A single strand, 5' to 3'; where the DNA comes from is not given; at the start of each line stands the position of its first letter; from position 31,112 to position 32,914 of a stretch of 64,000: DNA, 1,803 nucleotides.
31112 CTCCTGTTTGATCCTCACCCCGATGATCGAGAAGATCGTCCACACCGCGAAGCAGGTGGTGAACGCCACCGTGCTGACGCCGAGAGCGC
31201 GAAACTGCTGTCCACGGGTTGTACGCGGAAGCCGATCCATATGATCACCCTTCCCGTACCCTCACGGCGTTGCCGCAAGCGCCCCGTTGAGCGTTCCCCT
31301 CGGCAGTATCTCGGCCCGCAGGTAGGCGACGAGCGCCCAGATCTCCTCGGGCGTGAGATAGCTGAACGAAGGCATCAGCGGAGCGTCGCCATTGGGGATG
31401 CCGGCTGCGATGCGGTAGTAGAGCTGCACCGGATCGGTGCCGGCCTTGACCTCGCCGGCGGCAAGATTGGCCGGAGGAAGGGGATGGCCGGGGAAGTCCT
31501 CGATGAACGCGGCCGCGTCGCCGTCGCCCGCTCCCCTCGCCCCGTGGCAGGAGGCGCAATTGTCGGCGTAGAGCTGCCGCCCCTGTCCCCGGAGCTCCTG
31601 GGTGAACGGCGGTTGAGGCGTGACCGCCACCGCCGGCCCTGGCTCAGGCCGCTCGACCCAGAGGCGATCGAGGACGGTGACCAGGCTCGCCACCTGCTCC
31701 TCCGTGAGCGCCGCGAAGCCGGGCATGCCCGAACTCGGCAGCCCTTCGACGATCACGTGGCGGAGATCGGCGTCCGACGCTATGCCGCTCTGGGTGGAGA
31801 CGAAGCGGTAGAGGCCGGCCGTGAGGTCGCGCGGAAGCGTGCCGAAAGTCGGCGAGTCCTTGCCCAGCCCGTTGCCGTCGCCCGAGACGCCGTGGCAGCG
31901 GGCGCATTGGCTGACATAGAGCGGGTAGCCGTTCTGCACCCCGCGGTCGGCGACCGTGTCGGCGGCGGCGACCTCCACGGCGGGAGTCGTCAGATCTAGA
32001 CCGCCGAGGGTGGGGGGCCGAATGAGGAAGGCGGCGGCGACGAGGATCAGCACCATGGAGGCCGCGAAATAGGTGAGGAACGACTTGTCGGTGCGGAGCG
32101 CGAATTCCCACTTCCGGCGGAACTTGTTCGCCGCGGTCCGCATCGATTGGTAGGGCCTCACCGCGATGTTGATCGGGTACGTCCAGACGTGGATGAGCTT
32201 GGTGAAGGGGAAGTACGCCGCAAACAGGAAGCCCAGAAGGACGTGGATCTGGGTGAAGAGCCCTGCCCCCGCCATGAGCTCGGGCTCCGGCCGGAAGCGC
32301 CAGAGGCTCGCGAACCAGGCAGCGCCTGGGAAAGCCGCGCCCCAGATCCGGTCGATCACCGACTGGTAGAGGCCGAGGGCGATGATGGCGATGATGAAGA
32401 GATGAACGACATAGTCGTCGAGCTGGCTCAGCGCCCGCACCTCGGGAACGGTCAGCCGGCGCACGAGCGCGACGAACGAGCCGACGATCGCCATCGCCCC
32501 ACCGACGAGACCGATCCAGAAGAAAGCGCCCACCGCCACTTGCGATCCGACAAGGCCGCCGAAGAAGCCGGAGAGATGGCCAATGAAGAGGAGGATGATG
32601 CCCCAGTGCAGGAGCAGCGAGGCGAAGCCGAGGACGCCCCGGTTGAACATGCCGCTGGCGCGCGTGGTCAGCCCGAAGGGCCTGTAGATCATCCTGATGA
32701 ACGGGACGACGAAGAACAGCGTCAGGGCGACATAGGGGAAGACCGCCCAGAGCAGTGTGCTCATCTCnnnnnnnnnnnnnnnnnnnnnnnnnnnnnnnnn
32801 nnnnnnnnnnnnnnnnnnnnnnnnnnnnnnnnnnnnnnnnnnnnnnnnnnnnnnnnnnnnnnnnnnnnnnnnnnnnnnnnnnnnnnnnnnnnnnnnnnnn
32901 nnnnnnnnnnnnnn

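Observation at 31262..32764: NarI fused through an extra transmembrane helix to a periplasmic dihaem cytochrome c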

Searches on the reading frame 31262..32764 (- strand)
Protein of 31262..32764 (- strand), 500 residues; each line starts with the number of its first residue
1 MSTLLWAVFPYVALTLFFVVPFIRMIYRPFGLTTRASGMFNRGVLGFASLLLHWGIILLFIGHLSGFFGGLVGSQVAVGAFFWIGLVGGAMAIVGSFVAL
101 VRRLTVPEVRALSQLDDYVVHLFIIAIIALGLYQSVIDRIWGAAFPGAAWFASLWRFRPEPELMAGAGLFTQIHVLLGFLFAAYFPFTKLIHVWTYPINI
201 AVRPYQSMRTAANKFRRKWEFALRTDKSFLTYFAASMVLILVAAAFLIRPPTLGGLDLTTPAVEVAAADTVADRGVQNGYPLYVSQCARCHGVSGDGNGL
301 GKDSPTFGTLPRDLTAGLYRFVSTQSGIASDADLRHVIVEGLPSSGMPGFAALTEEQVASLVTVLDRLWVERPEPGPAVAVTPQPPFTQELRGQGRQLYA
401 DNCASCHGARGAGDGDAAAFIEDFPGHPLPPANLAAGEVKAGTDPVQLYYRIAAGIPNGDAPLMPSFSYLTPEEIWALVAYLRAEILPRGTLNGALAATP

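Call 6: search_protein_families(library=pfam, proteins=[window:31262-32764:-])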
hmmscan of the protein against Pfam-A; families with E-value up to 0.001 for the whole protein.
window:31262-32764:- (500 aa): 3 families
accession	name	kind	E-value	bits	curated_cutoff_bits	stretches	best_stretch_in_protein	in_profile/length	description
PF02665.19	Nitrate_red_gam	-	3.8e-46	157.9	22.9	1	3-210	2-216/217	Nitrate reductase gamma subunit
PF13442.11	Cytochrome_CBB3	-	1.8e-21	76.7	27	2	394-482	5-68/68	Cytochrome C oxidase, cbb3-type, subunit III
PF00034.26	Cytochrom_C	-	6e-21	76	21.3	2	395-483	4-87/90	Cytochrome c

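Call 7: search_protein_families(library=ncbifam, proteins=[window:31262-32764:-])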
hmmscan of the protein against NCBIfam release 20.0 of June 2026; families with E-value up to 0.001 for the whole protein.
window:31262-32764:- (500 aa): 16 families
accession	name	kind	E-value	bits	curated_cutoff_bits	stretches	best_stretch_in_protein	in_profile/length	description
TIGR00351.1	narI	equivalog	4.4e-27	95.4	105.55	1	3-210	6-223/225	respiratory nitrate reductase subunit gamma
NF011054.0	PRK14486.1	equivalog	5.1e-13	49.2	447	1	384-484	205-289/294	putative bifunctional cbb3-type cytochrome c oxidase subunit II/cytochrome c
NF050122.1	bc1_QcrC_actin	exception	3.2e-10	39.7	200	1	389-417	38-66/253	cytochrome bc1 complex diheme cytochrome c subunit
TIGR00782.1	ccoP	equivalog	1.2e-08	34.7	179.95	1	261-482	92-278/285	cytochrome-c oxidase, cbb3-type subunit III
NF038037.1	cytob_DsrM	equivalog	2.9e-07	30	300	1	44-193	115-267/320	sulfate reduction electron transfer complex DsrMKJOP subunit DsrM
TIGR04494.1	c550_PedF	equivalog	7.9e-07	29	122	0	395-484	54-129/133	cytochrome c-550 PedF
NF033864.1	cytochrome579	equivalog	1.5e-06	28.1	280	0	378-425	35-84/179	cytochrome 579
NF040606.1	CytoC_perox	subfamily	1.2e-05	24.7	150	0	385-416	291-322/524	di-heme-cytochrome C peroxidase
TIGR04485.1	thiosulf_SoxX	equivalog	0.00016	22.3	61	0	402-482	4-75/78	sulfur oxidation c-type cytochrome SoxX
TIGR03872.1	cytochrome_MoxG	equivalog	0.00025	21.2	147.8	0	275-298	43-66/133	cytochrome c(L), periplasmic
TIGR02603.1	CxxCH_TIGR02603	domain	0.00036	20.5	68.15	0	277-304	4-31/134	putative heme-binding domain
NF045716.1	sulf_resp_HmcE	equivalog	0.00038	20.2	275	0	90-132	120-162/226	sulfate respiration complex protein HmcE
TIGR03874.1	4cys_cytochr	equivalog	0.00048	19.9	161.75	0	260-298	18-55/143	c-type cytochrome, methanol metabolism-related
NF045773.1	cytochro_C550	exception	0.00063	19.7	125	0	392-413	49-70/118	cytochrome c550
NF045930.1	Cytc6PetJCyano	equivalog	0.00064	19.6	135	0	393-408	29-44/110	cytochrome c6 PetJ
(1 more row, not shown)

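Call 8: find_homologous_proteins(query=window:31262-32761:-)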
Query window:31262-32761:- (499 aa): 253 proteins with E <= 0.001 among 8000 candidates; the best 120 are listed.
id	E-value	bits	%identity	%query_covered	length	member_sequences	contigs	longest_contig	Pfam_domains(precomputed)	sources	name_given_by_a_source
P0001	0.0e+0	1126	100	100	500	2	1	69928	PF02665.20,PF13442.12,PF00034.27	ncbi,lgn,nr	ncbi:MAG: respiratory nitrate reductase subunit gamma [Bauldia sp.]|nr:respiratory nitrate reductase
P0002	3.0e-292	988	87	100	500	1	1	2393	PF02665.20,PF13442.12,PF00034.27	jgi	jgi:nitrate reductase gamma subunit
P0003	2.5e-285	965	83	100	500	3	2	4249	PF02665.20,PF13442.12,PF00034.27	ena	-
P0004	1.9e-248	844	74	99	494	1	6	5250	PF02665.20,PF13442.12,PF00034.27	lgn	-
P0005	1.2e-244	831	73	99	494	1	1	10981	PF02665.20,PF13442.12,PF00034.27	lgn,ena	-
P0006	1.8e-244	831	73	100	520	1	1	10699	PF02665.20,PF13442.12,PF00034.27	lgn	-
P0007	3.5e-244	830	75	98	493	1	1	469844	PF02665.20,PF13442.12,PF00034.27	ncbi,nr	ncbi:MAG: respiratory nitrate reductase subunit gamma [Bauldia sp.]|nr:respiratory nitrate reductase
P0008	4.3e-240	816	71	99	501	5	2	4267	PF02665.20,PF13442.12,PF00034.27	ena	-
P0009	4.6e-238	810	71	98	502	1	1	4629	PF02665.20,PF13442.12,PF00034.27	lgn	-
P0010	7.7e-232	789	71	98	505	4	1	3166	PF02665.20,PF13442.12,PF00034.27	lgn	-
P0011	5.8e-231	786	69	99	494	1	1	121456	PF02665.20,PF13442.12,PF00034.27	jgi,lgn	-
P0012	5.9e-231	786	70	99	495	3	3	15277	PF02665.20,PF13442.12,PF00034.27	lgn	-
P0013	1.7e-229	781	71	98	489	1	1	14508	PF02665.20,PF13442.12,PF00034.27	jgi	jgi:nitrate reductase gamma subunit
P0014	3.2e-225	767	74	91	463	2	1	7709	PF02665.20,PF13442.12,PF00034.27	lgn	-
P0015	2.1e-222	758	68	100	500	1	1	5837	PF02665.20,PF13442.12,PF00034.27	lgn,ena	-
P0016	2.5e-218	744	66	98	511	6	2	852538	PF02665.20,PF13442.12,PF00034.27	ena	-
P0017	7.6e-216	736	66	99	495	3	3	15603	PF02665.20,PF13442.12,PF00034.27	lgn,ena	-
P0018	1.8e-213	728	66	98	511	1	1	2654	PF02665.20,PF13442.12,PF00034.27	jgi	jgi:nitrate reductase gamma subunit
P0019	2.0e-213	728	65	98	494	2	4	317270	PF02665.20,PF13442.12,PF00034.27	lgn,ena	-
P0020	9.5e-209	713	64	99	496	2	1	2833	PF02665.20,PF13442.12,PF00034.27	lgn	-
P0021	1.6e-206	706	64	98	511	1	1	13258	PF02665.20,PF13442.12,PF00034.27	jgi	-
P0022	5.1e-203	694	65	94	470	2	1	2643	PF02665.20,PF13442.12,PF00034.27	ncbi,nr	ncbi:MAG: c-type cytochrome, partial [Alphaproteobacteria bacterium]|nr:c-type cytochrome [Alphaprot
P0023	5.6e-203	694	63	98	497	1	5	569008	PF02665.20,PF13442.12,PF00034.27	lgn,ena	-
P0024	4.1e-185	635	60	97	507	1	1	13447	PF02665.20,PF13442.12,PF00034.27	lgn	-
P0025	7.6e-184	631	57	97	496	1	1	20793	PF02665.20,PF13442.12,PF00034.27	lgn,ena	-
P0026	8.6e-184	630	57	98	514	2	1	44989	PF02665.20,PF13442.12,PF00034.27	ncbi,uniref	ncbi:respiratory nitrate reductase subunit gamma [Thioalkalicoccus limnaeus]|uniref:Respiratory nitr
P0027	4.8e-183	628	58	99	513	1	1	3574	PF02665.20,PF13442.12,PF00034.27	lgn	-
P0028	5.0e-182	625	57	99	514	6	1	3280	PF02665.20,PF13442.12,PF00034.27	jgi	jgi:nitrate reductase gamma subunit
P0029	1.0e-179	617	56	98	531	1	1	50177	PF02665.20,PF13442.12,PF00034.27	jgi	jgi:respiratory nitrate reductase gamma subunit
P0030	1.4e-178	613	56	100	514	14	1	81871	PF02665.20,PF13442.12,PF00034.27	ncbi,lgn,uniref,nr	ncbi:respiratory nitrate reductase subunit gamma [Halochromatium glycolicum]|uniref:Cytochrome c dom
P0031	4.9e-178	611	55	98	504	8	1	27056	PF02665.20,PF13442.12,PF00034.27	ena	-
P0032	1.2e-177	610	57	98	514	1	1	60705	PF02665.20,PF13442.12,PF00034.27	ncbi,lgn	-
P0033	2.6e-177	609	56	99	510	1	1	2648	PF02665.20,PF13442.12,PF00034.27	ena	-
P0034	4.0e-177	608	55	99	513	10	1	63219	PF02665.20,PF13442.12,PF00034.27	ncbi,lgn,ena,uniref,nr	ncbi:hypothetical protein CCR95_10920 [Thiocystis minor]|uniref:respiratory nitrate reductase subuni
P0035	1.1e-176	607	56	97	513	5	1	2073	PF02665.20,PF13442.12,PF00034.27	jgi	jgi:nitrate reductase gamma subunit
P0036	1.3e-176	607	57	98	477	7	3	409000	PF02665.20,PF13442.12,PF00034.27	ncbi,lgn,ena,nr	ncbi:MAG: respiratory nitrate reductase subunit gamma [Trueperaceae bacterium]|nr:respiratory nitrat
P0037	1.9e-176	606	57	98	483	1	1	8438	PF02665.20,PF02167.21,PF13442.12,PF00034.27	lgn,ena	-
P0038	3.1e-176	606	56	98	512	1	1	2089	PF02665.20,PF13442.12,PF00034.27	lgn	-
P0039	3.4e-176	605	56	97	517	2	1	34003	PF02665.20,PF13442.12,PF00034.27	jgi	-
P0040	9.9e-176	604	56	99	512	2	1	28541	PF02665.20,PF13442.12,PF00034.27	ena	-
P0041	5.4e-175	601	55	99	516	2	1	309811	PF02665.20,PF13442.12,PF00034.27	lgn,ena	-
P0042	5.5e-175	601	55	97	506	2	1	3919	PF02665.20,PF13442.12,PF00034.27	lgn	-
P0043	8.6e-175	601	57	98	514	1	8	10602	PF02665.20,PF13442.12,PF00034.27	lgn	-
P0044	1.4e-174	600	57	99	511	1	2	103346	PF02665.20,PF13442.12,PF00034.27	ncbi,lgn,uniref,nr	ncbi:respiratory nitrate reductase gamma subunit [Rhodovulum imhoffii]|uniref:Respiratory nitrate re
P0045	2.4e-174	599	55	98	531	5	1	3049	PF02665.20,PF13442.12,PF00034.27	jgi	-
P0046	4.6e-174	598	56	97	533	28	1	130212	PF02665.20,PF13442.12,PF00034.27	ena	-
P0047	8.9e-174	597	54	98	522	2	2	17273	PF02665.20,PF13442.12,PF00034.27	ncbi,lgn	-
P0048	9.7e-174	597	54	97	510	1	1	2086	PF02665.20,PF13442.12,PF00034.27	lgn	-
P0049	1.5e-173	597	55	99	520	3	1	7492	PF02665.20,PF13442.12,PF00034.27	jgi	jgi:respiratory nitrate reductase gamma subunit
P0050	1.7e-173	597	54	97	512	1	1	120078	PF02665.20,PF13442.12,PF00034.27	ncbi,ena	-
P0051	5.8e-173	595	55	98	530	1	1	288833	PF02665.20,PF13442.12,PF00034.27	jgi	jgi:respiratory nitrate reductase gamma subunit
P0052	6.3e-173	595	55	98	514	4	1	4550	PF02665.20,PF13442.12,PF00034.27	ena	-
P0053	1.2e-172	594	55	98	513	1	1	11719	PF02665.20,PF13442.12,PF00034.27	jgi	jgi:nitrate reductase gamma subunit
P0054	1.7e-172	593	56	97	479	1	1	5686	PF02665.20,PF13442.12,PF00034.27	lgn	-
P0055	3.9e-172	592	55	98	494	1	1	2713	PF02665.20,PF13442.12,PF00034.27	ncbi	-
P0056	5.1e-172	592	54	98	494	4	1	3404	PF02665.20,PF13442.12,PF00034.27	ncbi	-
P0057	1.5e-171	590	55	97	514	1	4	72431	PF02665.20,PF13442.12,PF00034.27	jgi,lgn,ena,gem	-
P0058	1.8e-171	590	55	98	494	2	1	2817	PF02665.20,PF13442.12,PF00034.27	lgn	-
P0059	3.9e-171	589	56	98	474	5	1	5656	PF02665.20,PF13442.12,PF00034.27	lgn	-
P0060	8.7e-171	588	57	98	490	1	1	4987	PF02665.20,PF13442.12,PF00034.27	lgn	-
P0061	2.2e-170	586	55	98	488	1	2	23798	PF02665.20,PF13442.12,PF00034.27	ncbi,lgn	ncbi:MAG: respiratory nitrate reductase subunit gamma [Parvularculaceae bacterium]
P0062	5.1e-170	585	58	97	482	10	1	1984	PF02665.20,PF13442.12,PF00034.27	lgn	-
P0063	9.9e-169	581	54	100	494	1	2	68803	PF02665.20,PF13442.12,PF00034.27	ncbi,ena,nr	ncbi:MAG: respiratory nitrate reductase subunit gamma [Proteobacteria bacterium]|nr:respiratory nitr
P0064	1.3e-168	580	55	98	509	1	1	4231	PF02665.20,PF13442.12,PF00034.27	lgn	-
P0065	1.4e-168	580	55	98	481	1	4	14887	PF02665.20,PF13442.12,PF00034.27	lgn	-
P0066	1.7e-168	580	53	98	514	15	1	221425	PF02665.20,PF13442.12,PF00034.27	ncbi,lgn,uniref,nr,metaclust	ncbi:respiratory nitrate reductase subunit gamma [Thiocapsa roseopersicina]|uniref:Respiratory nitra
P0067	3.6e-168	579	55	98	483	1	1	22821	PF02665.20,PF13442.12,PF00034.27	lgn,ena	-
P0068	3.8e-168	579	53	98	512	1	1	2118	PF02665.20,PF13442.12,PF00034.27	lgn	-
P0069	9.3e-168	578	57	97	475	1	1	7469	PF02665.20,PF13442.12,PF00034.27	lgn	-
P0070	9.5e-168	578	53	98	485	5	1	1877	PF02665.20,PF13442.12,PF00034.27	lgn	-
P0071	3.2e-167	576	54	98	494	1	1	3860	PF02665.20,PF13442.12,PF00034.27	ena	-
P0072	3.4e-167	576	54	98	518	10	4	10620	PF02665.20,PF13442.12,PF00034.27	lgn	-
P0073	4.0e-167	576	55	97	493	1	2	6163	PF02665.20,PF13442.12,PF00034.27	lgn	-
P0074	4.3e-167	575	52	99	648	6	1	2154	PF02665.20,PF13442.12,PF00034.27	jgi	jgi:nitrate reductase gamma subunit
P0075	7.5e-167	575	52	98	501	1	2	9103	PF02665.20,PF13442.12,PF00034.27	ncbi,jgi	jgi:nitrate reductase gamma subunit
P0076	1.2e-166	574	54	97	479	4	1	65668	PF02665.20,PF13442.12,PF00034.27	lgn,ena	-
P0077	1.9e-166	573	54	98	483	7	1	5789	PF02665.20,PF13442.12,PF00034.27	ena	-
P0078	3.1e-166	573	54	98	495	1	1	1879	PF02665.20,PF13442.12,PF00034.27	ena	-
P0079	8.4e-166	571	55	98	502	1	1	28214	PF02665.20,PF13442.12,PF00034.27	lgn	-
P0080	8.8e-166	571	54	98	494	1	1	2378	PF02665.20,PF13442.12,PF00034.27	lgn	-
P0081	1.8e-165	570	54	98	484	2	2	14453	PF02665.20,PF13442.12,PF00034.27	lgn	-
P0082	3.4e-165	569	52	99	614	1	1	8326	PF02665.20,PF13442.12,PF00034.27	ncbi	ncbi:MAG: respiratory nitrate reductase subunit gamma, partial [Desulfobacterales bacterium]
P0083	3.8e-165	569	55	98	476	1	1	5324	PF02665.20,PF13442.12,PF00034.27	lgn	-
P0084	4.6e-165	569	52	98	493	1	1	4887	PF02665.20,PF13442.12,PF00034.27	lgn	-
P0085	7.0e-165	568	55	98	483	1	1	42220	PF02665.20,PF13442.12,PF00034.27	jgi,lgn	-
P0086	8.7e-165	568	56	98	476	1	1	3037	PF02665.20,PF13442.12,PF00034.27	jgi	jgi:nitrate reductase gamma subunit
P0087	1.7e-164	567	53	98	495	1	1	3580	PF02665.20,PF13442.12,PF00034.27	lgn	-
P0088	9.7e-164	564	55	97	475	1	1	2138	PF02665.20,PF13442.12,PF00034.27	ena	-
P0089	1.0e-163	564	53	98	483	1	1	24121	PF02665.20,PF13442.12,PF00034.27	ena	-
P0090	2.5e-163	563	53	98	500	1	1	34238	PF02665.20,PF13442.12,PF00034.27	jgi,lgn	jgi:nitrate reductase gamma subunit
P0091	1.1e-162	561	55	98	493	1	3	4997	PF02665.20,PF13442.12,PF00034.27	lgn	-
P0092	4.2e-162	559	54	98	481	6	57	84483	PF02665.20,PF13442.12,PF00034.27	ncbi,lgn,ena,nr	ncbi:MAG: respiratory nitrate reductase subunit gamma [Trueperaceae bacterium]|nr:respiratory nitrat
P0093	5.7e-162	559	52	98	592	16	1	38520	PF02665.20,PF13442.12,PF00034.27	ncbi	-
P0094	7.3e-162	558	55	98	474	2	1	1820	PF02665.20,PF13442.12,PF00034.27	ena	-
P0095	1.0e-161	558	55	98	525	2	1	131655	PF02665.20,PF13442.12,PF00034.27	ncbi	-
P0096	1.5e-161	557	52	98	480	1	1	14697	PF02665.20,PF13442.12,PF00034.27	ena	-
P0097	1.8e-161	557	53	98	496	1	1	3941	PF02665.20,PF13442.12,PF00034.27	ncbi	ncbi:MAG: respiratory nitrate reductase subunit gamma [bacterium]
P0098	2.6e-161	556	52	98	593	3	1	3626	PF02665.20,PF13442.12,PF00034.27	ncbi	-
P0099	6.0e-161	555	53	98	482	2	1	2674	PF02665.20,PF13442.12,PF00034.27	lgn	-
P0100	8.4e-161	555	56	98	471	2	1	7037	PF02665.20,PF13442.12,PF00034.27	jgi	-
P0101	1.3e-160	554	71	70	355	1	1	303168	PF02665.20,PF13442.12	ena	-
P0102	2.5e-160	553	53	98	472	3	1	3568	PF02665.20,PF13442.12,PF00034.27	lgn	-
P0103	6.7e-160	552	51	96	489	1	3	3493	PF02665.20,PF13442.12,PF00034.27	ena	-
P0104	7.4e-160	552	54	98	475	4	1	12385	PF02665.20,PF13442.12,PF00034.27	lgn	-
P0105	1.6e-159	550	54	98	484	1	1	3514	PF02665.20,PF13442.12,PF00034.27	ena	-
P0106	2.2e-159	550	53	97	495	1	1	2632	PF02665.20,PF13442.12,PF00034.27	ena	-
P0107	2.4e-159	550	52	98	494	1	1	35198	PF02665.20,PF13442.12,PF00034.27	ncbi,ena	-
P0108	6.3e-159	548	54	98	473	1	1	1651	PF02665.20,PF13442.12,PF00034.27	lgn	-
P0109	1.5e-158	547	52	98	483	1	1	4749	PF02665.20,PF13442.12,PF00034.27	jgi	jgi:nitrate reductase gamma subunit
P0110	1.9e-158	547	51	97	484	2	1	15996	PF02665.20,PF13442.12,PF00034.27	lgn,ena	-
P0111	2.9e-158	546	52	98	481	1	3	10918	PF02665.20,PF13442.12,PF00034.27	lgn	-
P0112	2.4e-157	543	52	98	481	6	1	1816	PF02665.20,PF13442.12,PF00034.27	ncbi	-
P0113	4.2e-157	542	53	98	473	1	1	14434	PF02665.20,PF13442.12,PF00034.27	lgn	-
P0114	9.8e-157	541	52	97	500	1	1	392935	PF02665.20,PF13442.12,PF00034.27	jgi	-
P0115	1.2e-156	541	52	98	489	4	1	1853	PF02665.20,PF13442.12,PF00034.27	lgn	-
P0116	1.2e-156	541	53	97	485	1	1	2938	PF02665.20,PF13442.12,PF00034.27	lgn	-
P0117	2.6e-156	540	53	98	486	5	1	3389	PF02665.20,PF13442.12,PF00034.27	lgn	-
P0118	3.6e-156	539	52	98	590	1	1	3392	PF02665.20,PF13442.12,PF00034.27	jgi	jgi:nitrate reductase gamma subunit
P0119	5.1e-156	539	51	98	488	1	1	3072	PF02665.20,PF13442.12,PF00034.27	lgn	-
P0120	1.2e-155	538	53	98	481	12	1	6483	PF02665.20,PF13442.12,PF00034.27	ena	-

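Call 11: search_solved_structures(query=window:31262-32761:-, max_evalue=0.01)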
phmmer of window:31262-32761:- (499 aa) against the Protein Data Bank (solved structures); distinct sequences matched with E-value up to 0.01: 22.
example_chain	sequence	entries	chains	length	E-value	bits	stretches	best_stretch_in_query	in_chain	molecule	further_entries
6h5l_B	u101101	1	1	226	9.9e-31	110.6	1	276-487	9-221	Conserved hypothetical cytochrome protein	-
1y5i_C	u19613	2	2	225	2.4e-17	66.4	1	5-209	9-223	Respiratory nitrate reductase 1 gamma chain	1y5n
3egw_C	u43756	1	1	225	5.3e-17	65.3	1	5-209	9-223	Respiratory nitrate reductase 1 gamma chain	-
1q16_C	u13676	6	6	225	6.1e-17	65.1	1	5-209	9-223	Respiratory nitrate reductase 1 gamma chain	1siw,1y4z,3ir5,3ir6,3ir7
1y5l_C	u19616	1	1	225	5.1e-16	62.1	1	5-209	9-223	Respiratory nitrate reductase 1 gamma chain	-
8hcr_C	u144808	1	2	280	8.9e-05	25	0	252-295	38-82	Cytochrome bc1 complex cytochrome c subunit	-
7e1v_O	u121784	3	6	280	8.9e-05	25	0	252-295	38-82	Cytochrome bc1 complex cytochrome c subunit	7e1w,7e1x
9g83_v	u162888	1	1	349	0.00023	23.6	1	257-415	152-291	Cbb3-type cytochrome c oxidase subunit CcoP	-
7vzg_C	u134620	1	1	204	0.00028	23.3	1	389-483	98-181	Cytochrome c, mono-and diheme variants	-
7vzr_C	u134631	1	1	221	0.00035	23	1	389-483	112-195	Cytochrome c, mono-and diheme variants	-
9wcx_U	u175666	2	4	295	0.00064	22.1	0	247-295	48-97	Cytochrome bc1 complex cytochrome c subunit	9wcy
6xkw_p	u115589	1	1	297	0.00074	21.9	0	388-412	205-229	Cbb3-type cytochrome c oxidase subunit CcoP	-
8k9e_E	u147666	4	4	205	0.00086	21.7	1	381-487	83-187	Cytochrome c domain-containing protein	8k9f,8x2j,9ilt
9vr0_A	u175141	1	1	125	0.0013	21.1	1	381-483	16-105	Cytochrome c552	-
6hwh_M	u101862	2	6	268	0.002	20.5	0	252-324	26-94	Cytochrome bc1 complex cytochrome c subunit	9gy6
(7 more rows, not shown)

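Call 21: find_encoding_contigs(protein=P0001, flank=10000, max_places=2)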
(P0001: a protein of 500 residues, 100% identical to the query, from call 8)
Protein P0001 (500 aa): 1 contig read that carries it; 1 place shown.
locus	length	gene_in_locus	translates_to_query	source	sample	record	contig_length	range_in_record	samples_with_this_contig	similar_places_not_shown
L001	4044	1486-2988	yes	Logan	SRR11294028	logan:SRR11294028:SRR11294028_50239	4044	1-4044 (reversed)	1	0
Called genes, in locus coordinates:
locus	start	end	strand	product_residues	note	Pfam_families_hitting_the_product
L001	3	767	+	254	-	?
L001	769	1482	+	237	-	-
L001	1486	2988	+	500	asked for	PF02665:Nitrate_red_gam, PF00034:Cytochrom_C (weak), PF13442:Cytochrome_CBB3, PF00034:Cytochrom_C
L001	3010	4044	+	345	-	?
